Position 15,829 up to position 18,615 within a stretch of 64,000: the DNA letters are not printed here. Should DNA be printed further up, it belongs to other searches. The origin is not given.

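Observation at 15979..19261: Tandem-duplicated QueG/reductive-dehalogenase-like Fe-S enzyme transcribed with an IclR regulator, a lipoprotein and a GH55 hydrolase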

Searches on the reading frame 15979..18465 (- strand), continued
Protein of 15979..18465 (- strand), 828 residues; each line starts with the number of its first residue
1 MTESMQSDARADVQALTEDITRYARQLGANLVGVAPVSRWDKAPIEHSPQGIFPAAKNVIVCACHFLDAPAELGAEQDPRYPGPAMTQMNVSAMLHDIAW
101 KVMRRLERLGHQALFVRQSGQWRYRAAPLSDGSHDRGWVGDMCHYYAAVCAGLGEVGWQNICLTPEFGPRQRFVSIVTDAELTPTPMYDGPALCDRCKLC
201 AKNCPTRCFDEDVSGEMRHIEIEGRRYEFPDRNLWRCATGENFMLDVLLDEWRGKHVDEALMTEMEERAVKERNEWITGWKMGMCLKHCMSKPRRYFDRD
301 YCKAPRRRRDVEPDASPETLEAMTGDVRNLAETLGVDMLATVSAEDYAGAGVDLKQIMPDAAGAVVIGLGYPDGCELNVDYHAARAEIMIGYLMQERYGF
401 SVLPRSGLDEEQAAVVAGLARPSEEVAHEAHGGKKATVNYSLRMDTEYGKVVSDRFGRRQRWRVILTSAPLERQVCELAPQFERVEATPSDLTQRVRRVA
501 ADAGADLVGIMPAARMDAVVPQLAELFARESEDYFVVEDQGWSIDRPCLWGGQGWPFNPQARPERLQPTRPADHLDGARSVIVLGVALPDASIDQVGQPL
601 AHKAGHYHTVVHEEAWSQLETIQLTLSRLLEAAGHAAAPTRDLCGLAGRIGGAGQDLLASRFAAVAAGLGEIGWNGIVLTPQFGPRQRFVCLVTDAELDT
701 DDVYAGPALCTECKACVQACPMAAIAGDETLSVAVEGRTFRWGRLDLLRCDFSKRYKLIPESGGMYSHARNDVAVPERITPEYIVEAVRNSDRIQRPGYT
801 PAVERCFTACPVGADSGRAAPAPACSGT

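Call 28: fold_search(model_id=the predicted structure, library=pdb)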
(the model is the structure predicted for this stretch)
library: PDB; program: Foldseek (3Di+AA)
matches with E <= 10: 211; with E <= 0.001: 46
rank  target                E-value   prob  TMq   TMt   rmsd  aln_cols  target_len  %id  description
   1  6zy1_B                1.6e-13  1.00  0.23  0.27  26.7       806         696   13  Catabolic reductive dehalogenase NpRdhA, N-terminally tagged in complex with 3-bromo-4-hydroxybenzoic acid (released 2020-09-16)
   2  6zxx_A                3.2e-13  1.00  0.23  0.27  27.2       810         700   13  Catabolic reductive dehalogenase NpRdhA, N-terminally tagged. (released 2020-09-16)
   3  4ras_A                4.0e-13  1.00  0.23  0.27  26.2       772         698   13  Reductive dehalogenase structure suggests a mechanism for B12-dependent dehalogenation (released 2014-10-15)
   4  6zxx_C                4.8e-13  1.00  0.19  0.22  21.4       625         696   14  Catabolic reductive dehalogenase NpRdhA, N-terminally tagged. (released 2020-09-16)
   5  4ras_B                6.4e-13  1.00  0.24  0.28  24.6       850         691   12  Reductive dehalogenase structure suggests a mechanism for B12-dependent dehalogenation (released 2014-10-15)
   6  6zxx_B                6.8e-13  1.00  0.23  0.27  26.3       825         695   13  Catabolic reductive dehalogenase NpRdhA, N-terminally tagged. (released 2020-09-16)
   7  6zy1_C                9.2e-13  1.00  0.25  0.29  26.5       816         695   13  Catabolic reductive dehalogenase NpRdhA, N-terminally tagged in complex with 3-bromo-4-hydroxybenzoic acid (released 2020-09-16)
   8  4ras_C                1.2e-12  1.00  0.19  0.22  21.1       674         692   13  Reductive dehalogenase structure suggests a mechanism for B12-dependent dehalogenation (released 2014-10-15)
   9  6zy0_B                1.3e-12  1.00  0.19  0.22  20.9       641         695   15  Catabolic reductive dehalogenase NpRdhA, N-terminally tagged, K488Q variant (released 2020-09-16)
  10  6zxu_A                2.4e-12  1.00  0.24  0.27  25.9       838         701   13  Catabolic reductive dehalogenase NpRdhA, N-terminally tagged. (released 2020-09-16)
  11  6zxu_B                2.5e-12  1.00  0.23  0.27  24.7       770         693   12  Catabolic reductive dehalogenase NpRdhA, N-terminally tagged. (released 2020-09-16)
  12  6zxu_C                6.1e-12  1.00  0.19  0.22  22.5       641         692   13  Catabolic reductive dehalogenase NpRdhA, N-terminally tagged. (released 2020-09-16)
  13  6zy0_A                7.3e-12  1.00  0.18  0.21  18.9       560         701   15  Catabolic reductive dehalogenase NpRdhA, N-terminally tagged, K488Q variant (released 2020-09-16)
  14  4ur3_C                8.7e-12  1.00  0.23  0.40   8.2       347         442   20  Crystal structure of the PCE reductive dehalogenase from S. multivorans P2(1) crystal form (released 2014-10-15)
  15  6zy0_C                2.0e-11  1.00  0.24  0.28  25.6       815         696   13  Catabolic reductive dehalogenase NpRdhA, N-terminally tagged, K488Q variant (released 2020-09-16)
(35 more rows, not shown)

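Call 49: search_protein_families(library=pfam, alignment_id=A5, max_evalue=0.00001)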
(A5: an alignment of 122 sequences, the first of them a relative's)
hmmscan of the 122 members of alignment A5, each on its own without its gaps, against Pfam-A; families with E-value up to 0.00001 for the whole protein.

A. member 1, L001:9163-9975:+ (271 aa): 2 families
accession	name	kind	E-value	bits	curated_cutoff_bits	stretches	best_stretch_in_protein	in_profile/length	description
PF01614.24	IclR_C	-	1.3e-15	57.8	24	1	92-254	6-171/174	Bacterial transcriptional regulator IclR C-terminal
PF09339.16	HTH_IclR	-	1.5e-10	41.1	22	1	20-70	2-51/52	IclR helix-turn-helix domain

B. families by the number of members that match (of 122 scanned): 80 families (the first 25 are shown)
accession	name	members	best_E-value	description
PF01614.24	IclR_C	27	5.5e-22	Bacterial transcriptional regulator IclR C-terminal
PF09339.16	HTH_IclR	21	2.8e-14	IclR helix-turn-helix domain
PF22725.1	GFO_IDH_MocA_C3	3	2.8e-25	GFO/IDH/MocA C-terminal domain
PF01408.29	GFO_IDH_MocA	3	3.6e-21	Oxidoreductase family, NAD-binding Rossmann fold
PF12802.13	MarR_2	3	1.6e-06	MarR family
PF13561.12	adh_short_C2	2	1.1e-49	Enoyl-(Acyl carrier protein) reductase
PF00106.31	adh_short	2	3e-47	short chain dehydrogenase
PF02894.22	GFO_IDH_MocA_C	2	2.3e-29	Oxidoreductase family, C-terminal alpha/beta domain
PF00107.32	ADH_zinc_N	2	1.7e-18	Zinc-binding dehydrogenase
PF13229.12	Beta_helix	2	3.5e-17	Right handed beta helix region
PF00890.30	FAD_binding_2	2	1.6e-16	FAD binding domain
PF01208.23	URO-D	2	2.6e-16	Uroporphyrinogen decarboxylase (URO-D)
PF05048.19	NosD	2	4e-14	Periplasmic copper-binding protein (NosD)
PF00528.27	BPD_transp_1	2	1.2e-13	Binding-protein-dependent transport system inner membrane component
PF07602.17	DUF1565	2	1.1e-10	Protein of unknown function (DUF1565)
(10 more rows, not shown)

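Call 53: search_protein_families(library=pfam, proteins=[L030:10364-11116:+, L074:10429-11265:+, L063:7704-9008:+, L041:1479-3803:+, L078:10765-12720:+, L080:6559-7962:+, L046:5471-6526:+, L049:10397-11440:+, L049:11415-12509:+, L049:12636-13796:+], max_evalue=0.0001)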
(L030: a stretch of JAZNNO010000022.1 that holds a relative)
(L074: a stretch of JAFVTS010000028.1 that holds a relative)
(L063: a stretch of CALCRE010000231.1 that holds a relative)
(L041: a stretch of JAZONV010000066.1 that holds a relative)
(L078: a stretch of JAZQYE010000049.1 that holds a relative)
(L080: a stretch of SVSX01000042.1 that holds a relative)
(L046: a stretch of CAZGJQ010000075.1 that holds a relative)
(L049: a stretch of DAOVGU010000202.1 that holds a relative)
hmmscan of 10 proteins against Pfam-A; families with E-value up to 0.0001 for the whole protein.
L030:10364-11116:+ (251 aa): 0 families

L074:10429-11265:+ (279 aa): 0 families

L063:7704-9008:+ (435 aa): 2 families
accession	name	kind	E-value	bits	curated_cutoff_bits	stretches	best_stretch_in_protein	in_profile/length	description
PF04326.19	SLFN_AlbA_2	-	1.3e-20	74.5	25.3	1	4-117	1-117/118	Schlafen, AlbA_2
PF13749.12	HATPase_c_4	-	1.4e-13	51.1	26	1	272-353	4-88/89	Putative ATP-dependent DNA helicase recG C-terminal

L041:1479-3803:+ (775 aa): 0 families

L078:10765-12720:+ (652 aa): 0 families

L080:6559-7962:+ (468 aa): 1 family
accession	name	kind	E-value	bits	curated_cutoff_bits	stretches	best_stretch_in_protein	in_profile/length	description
PF00728.28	Glyco_hydro_20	-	5.8e-09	36.2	22.3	1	179-285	72-180/348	Glycosyl hydrolase family 20, catalytic domain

L046:5471-6526:+ (352 aa): 1 family
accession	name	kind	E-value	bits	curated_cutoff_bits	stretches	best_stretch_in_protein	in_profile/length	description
PF01992.21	vATP-synt_AC39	-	5.2e-64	217.2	29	1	16-345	4-338/339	ATP synthase (C/AC39) subunit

L049:10397-11440:+ (348 aa): 4 families
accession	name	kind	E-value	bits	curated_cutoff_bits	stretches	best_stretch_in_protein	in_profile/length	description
PF00107.32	ADH_zinc_N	-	1.7e-18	67.3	31.8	1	179-278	2-100/129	Zinc-binding dehydrogenase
PF08240.17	ADH_N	-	2.2e-10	41.1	23.5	1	26-115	4-98/104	Alcohol dehydrogenase GroES-like domain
PF16912.11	Glu_dehyd_C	-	1.1e-06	28.7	34.9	1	170-273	33-136/211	Glucose dehydrogenase C-terminus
PF13602.12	ADH_zinc_N_2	-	2.9e-05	25.4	27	1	211-336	1-127/134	Zinc-binding dehydrogenase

L049:11415-12509:+ (365 aa): 2 families
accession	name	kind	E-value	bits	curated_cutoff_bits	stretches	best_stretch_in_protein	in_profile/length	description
PF00107.32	ADH_zinc_N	-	1.8e-15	57.5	31.8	1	193-318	2-127/129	Zinc-binding dehydrogenase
PF08240.17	ADH_N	-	2e-08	34.8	23.5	1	57-148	1-94/104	Alcohol dehydrogenase GroES-like domain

L049:12636-13796:+ (387 aa): 2 families
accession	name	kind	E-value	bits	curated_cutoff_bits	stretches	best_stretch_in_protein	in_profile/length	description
PF00557.29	Peptidase_M24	-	4.1e-36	125.2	23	1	170-371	2-208/208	Metallopeptidase family M24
PF01321.24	Creatinase_N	-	1.1e-12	49.1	22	1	14-162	1-128/128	Creatinase/Prolidase N-terminal domain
